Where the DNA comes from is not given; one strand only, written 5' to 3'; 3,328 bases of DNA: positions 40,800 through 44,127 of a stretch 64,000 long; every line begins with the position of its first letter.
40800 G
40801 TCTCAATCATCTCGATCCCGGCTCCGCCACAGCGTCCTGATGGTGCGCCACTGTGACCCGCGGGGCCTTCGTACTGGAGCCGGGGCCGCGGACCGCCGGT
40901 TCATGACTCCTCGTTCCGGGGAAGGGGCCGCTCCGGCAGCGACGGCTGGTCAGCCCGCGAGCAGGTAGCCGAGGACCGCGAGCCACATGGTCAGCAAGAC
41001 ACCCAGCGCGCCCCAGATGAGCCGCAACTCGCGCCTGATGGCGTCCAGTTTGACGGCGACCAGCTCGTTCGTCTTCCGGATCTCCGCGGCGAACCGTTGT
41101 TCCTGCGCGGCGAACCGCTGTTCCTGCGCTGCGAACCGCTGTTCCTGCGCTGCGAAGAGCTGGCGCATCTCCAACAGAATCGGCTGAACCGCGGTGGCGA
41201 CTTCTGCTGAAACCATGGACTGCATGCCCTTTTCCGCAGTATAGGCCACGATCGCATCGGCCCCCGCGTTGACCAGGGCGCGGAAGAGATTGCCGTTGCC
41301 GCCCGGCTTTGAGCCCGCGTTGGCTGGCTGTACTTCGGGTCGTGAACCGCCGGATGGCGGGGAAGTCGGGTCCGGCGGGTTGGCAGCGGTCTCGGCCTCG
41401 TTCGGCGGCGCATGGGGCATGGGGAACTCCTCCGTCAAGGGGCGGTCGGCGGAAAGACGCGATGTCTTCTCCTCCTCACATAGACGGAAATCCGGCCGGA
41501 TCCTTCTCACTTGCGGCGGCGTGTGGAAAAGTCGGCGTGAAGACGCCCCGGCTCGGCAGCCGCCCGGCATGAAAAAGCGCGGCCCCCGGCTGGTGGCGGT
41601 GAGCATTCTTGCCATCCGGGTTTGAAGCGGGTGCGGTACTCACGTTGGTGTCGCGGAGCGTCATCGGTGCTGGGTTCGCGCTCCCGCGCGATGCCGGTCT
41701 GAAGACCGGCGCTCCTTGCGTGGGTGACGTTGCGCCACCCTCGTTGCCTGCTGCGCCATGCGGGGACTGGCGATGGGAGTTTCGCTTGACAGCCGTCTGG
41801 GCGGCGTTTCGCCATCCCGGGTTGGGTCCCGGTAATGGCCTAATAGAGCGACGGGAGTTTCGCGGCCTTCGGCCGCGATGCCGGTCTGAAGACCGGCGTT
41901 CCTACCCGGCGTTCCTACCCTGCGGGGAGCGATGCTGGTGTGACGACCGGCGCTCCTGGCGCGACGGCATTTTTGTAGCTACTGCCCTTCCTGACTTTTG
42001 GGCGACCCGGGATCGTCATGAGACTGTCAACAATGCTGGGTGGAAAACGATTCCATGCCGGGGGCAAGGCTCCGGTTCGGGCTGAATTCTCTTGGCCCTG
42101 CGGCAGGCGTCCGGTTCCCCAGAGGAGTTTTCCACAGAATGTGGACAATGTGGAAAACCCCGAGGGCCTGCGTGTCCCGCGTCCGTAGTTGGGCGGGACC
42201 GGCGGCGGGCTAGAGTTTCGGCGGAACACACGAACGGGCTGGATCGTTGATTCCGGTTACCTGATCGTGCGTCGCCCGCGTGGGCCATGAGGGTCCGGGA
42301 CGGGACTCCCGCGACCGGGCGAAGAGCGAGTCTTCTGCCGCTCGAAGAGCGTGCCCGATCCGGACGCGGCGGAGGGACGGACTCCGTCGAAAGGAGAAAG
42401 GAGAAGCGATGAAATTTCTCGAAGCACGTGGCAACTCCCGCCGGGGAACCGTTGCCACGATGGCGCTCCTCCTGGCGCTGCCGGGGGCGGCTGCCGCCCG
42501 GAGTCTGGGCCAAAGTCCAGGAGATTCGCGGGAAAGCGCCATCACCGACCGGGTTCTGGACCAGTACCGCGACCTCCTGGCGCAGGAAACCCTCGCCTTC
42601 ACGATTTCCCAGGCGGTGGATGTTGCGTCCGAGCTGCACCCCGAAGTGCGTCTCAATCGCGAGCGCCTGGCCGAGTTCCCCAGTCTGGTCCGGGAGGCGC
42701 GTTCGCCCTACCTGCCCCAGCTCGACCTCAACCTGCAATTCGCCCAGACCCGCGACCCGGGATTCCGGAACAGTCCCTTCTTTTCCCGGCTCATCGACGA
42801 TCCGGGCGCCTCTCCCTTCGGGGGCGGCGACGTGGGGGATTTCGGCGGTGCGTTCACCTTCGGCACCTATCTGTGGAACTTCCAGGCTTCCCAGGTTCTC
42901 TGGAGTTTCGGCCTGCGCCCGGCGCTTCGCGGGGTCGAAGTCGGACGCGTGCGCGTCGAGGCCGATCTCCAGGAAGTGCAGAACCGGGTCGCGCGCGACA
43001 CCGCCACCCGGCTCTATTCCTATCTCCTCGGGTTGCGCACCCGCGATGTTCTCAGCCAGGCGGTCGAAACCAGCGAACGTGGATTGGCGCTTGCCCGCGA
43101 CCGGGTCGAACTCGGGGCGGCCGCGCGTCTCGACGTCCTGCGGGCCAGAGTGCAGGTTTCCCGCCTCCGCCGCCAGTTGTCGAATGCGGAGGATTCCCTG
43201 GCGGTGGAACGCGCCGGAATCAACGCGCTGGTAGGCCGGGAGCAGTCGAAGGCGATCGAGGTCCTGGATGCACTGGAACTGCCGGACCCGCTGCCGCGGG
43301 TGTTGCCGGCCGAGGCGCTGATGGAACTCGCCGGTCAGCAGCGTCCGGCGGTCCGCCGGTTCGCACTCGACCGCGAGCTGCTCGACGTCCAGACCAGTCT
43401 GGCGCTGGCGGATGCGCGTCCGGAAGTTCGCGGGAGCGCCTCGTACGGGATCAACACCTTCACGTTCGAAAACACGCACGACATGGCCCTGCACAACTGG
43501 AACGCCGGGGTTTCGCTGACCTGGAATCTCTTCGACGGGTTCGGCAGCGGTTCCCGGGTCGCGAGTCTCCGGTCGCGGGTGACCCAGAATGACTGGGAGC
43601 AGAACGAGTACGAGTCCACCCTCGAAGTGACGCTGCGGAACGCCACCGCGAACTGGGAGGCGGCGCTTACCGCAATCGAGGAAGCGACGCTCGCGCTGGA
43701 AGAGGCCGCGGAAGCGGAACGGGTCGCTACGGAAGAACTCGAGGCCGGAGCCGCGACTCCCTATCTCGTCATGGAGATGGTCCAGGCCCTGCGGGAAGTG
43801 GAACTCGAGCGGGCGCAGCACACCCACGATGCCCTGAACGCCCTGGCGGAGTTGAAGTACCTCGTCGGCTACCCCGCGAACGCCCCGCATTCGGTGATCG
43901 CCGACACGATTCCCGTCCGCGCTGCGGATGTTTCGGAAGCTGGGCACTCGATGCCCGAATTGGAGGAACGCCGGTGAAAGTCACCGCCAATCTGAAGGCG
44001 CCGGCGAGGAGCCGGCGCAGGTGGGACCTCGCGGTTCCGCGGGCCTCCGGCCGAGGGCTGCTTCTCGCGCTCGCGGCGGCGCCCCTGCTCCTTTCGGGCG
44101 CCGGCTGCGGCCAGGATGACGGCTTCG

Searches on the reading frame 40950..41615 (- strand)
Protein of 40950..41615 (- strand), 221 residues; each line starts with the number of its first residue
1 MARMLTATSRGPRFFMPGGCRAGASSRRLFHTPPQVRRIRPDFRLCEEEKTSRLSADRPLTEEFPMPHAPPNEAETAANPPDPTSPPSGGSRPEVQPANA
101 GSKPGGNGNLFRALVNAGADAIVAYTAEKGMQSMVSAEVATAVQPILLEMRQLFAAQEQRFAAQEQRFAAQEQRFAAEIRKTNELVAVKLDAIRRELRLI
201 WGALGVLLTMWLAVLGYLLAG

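Call 12: search_protein_families(library=padloc, proteins=[window:40950-41615:-], max_evalue=0.001)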
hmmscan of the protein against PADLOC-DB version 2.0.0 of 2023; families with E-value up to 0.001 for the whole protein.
window:40950-41615:- (221 aa): 0 families

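Call 13: search_protein_families(library=ncbifam, proteins=[window:40950-41615:-], max_evalue=0.001)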
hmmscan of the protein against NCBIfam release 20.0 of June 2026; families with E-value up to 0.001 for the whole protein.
window:40950-41615:- (221 aa): 0 families

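Call 55: search_protein_families(library=pfam, proteins=[window:40950-41615:-], max_evalue=0.5)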
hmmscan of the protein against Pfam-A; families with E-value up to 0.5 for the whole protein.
window:40950-41615:- (221 aa): 2 families
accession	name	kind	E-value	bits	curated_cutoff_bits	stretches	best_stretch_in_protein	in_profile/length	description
PF04678.18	MCU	-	0.022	15.3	30.8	1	122-213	18-106/177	Mitochondrial calcium uniporter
PF11239.13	DUF3040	-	0.045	14.4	24.7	1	158-219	7-65/84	Protein of unknown function (DUF3040)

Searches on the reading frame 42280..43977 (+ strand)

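Call 12: search_protein_families(library=padloc, proteins=[window:42280-43977:+], max_evalue=0.001)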
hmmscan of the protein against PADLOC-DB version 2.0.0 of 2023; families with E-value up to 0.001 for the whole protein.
window:42280-43977:+ (565 aa): 0 families

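Call 13: search_protein_families(library=ncbifam, proteins=[window:42280-43977:+], max_evalue=0.001)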
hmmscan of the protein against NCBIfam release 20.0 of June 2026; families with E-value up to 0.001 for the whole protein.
window:42280-43977:+ (565 aa): 5 families
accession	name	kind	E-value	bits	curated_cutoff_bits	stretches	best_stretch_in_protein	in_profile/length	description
TIGR01844.1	type_I_sec_TolC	subfamily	2.6e-19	69.5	225.15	1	202-530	76-398/414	TolC family outer membrane protein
TIGR01845.1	outer_NodT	subfamily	9.5e-19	67.5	210.05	1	252-525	182-453/460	efflux transporter outer membrane subunit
NF052390.1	efflux_OMP_AbuO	equivalog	2.6e-06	26.4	700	1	271-473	174-367/447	multidrug efflux outer membrane protein AbuO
NF007002.0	PRK09465.1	equivalog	6.7e-06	24.9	495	0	247-467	135-361/460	outer membrane channel protein TolC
NF007390.0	PRK09915.1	equivalog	0.00011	21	597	1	233-457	182-400/488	MdtP family multidrug efflux transporter outer membrane subunit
